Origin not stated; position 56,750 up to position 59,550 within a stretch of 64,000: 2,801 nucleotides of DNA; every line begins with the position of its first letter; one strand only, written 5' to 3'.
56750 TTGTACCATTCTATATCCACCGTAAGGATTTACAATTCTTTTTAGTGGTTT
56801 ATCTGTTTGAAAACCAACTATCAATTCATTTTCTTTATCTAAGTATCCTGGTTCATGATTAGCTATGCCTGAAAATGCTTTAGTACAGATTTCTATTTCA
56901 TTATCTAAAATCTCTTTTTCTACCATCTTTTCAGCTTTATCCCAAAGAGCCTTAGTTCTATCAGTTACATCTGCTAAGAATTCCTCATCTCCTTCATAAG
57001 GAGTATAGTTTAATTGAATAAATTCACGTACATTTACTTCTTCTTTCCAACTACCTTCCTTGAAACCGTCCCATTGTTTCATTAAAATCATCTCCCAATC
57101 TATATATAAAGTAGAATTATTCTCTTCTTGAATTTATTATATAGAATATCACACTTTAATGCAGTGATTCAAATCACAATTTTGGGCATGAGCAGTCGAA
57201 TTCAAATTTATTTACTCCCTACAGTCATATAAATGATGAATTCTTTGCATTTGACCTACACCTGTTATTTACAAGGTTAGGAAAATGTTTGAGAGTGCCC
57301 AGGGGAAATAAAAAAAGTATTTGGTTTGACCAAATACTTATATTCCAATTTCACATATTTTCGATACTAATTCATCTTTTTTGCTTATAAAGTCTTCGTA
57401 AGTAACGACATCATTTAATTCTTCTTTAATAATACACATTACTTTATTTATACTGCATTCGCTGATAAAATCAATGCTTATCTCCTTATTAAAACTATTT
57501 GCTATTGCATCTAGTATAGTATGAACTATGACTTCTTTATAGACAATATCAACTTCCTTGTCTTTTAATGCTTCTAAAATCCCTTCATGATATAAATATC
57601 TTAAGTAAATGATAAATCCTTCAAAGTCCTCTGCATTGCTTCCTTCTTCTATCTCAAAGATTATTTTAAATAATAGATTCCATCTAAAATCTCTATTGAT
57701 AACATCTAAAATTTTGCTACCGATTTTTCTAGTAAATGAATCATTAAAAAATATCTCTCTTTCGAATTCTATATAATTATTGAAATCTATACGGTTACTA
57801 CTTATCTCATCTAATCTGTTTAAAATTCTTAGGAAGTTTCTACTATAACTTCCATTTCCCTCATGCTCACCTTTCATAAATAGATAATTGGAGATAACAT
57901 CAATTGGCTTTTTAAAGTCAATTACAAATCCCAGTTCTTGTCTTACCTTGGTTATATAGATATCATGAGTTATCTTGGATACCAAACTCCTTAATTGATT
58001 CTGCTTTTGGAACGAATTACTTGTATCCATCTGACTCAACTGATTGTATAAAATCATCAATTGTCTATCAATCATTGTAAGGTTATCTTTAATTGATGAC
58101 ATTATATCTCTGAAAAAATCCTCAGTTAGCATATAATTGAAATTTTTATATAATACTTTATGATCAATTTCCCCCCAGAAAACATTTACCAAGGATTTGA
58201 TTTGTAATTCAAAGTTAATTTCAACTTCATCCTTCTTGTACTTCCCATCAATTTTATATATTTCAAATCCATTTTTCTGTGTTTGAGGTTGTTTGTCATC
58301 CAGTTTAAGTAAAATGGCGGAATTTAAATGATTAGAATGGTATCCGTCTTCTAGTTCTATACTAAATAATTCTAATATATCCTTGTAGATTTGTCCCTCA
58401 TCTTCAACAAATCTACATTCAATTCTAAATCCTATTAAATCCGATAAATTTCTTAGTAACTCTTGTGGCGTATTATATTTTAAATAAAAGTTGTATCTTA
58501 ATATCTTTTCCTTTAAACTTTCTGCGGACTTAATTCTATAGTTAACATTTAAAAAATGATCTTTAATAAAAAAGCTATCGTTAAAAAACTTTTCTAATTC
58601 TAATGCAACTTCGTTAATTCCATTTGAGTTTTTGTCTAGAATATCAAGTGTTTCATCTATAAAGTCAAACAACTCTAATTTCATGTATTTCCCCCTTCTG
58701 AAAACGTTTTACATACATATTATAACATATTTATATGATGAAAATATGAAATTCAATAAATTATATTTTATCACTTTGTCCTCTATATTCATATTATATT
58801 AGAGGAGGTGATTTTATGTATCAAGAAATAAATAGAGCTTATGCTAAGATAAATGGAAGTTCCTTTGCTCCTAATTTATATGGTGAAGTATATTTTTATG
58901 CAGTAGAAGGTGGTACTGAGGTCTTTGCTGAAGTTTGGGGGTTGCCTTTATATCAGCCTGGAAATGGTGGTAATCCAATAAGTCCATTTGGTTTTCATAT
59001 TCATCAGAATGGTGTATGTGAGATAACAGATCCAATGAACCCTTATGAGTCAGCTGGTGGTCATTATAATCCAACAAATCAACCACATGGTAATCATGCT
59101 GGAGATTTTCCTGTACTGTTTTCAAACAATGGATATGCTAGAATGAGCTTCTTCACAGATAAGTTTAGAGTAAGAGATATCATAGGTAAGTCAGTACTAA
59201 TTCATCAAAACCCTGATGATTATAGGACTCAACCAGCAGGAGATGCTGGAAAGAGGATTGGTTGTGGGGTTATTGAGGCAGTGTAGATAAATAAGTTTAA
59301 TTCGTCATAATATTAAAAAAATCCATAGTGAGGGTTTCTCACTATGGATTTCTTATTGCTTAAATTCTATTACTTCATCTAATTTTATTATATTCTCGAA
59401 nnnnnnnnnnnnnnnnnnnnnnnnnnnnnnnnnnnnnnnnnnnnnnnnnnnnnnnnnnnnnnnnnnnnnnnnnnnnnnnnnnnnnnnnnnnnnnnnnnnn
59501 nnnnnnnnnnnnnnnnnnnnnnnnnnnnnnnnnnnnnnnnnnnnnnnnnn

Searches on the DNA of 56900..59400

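Call 84: search_rna_families(source=window, start=56900, end=59400, threshold=evalue, max_evalue=1)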
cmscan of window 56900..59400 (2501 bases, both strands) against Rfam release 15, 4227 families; matches with E-value up to 1: 2.
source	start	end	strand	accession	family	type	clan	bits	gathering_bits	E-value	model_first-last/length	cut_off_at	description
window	58341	58403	-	RF02303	TtnuCD28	Gene; snRNA; snoRNA; CD-box;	-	27.8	70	0.32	1-64/64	no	Tetrahymena snoRNA TtnuCD28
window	59315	59384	-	RF04339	Plastid-psbJ-3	Cis-reg;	CL00152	23.3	61.7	0.68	22-125/125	no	Plastid-psbJ-3 3UTR RNA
